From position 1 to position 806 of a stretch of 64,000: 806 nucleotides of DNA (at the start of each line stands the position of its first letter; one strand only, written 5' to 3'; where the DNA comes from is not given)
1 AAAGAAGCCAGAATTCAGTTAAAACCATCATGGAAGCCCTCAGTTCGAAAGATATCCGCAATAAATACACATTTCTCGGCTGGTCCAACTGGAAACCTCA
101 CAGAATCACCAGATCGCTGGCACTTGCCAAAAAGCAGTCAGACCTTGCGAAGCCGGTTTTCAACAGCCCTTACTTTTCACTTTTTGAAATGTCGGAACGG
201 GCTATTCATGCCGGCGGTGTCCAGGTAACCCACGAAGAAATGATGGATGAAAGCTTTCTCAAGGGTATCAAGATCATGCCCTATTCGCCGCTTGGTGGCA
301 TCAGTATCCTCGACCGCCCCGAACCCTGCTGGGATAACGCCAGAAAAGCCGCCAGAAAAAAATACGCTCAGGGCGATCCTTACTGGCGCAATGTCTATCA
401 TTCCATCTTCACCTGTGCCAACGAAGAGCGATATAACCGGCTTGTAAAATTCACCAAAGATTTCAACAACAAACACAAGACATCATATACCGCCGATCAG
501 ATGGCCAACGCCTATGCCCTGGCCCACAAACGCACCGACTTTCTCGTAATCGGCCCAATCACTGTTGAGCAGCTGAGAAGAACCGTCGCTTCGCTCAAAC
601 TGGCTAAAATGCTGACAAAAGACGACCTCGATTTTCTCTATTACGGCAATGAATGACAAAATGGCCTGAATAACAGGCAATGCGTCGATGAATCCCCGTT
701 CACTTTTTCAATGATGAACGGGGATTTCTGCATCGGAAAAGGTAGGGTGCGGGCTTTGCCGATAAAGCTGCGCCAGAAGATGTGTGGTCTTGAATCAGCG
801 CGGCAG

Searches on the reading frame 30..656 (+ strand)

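Call 25: search_protein_families(library=pfam, proteins=[window:30-656:+], max_evalue=0.001)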
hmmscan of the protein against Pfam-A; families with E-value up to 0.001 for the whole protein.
window:30-656:+ (208 aa): 1 family
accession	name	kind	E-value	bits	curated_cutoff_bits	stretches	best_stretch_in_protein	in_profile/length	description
PF00248.27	Aldo_ket_red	-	9.4e-09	35.2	24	1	16-199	136-282/291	Aldo/keto reductase family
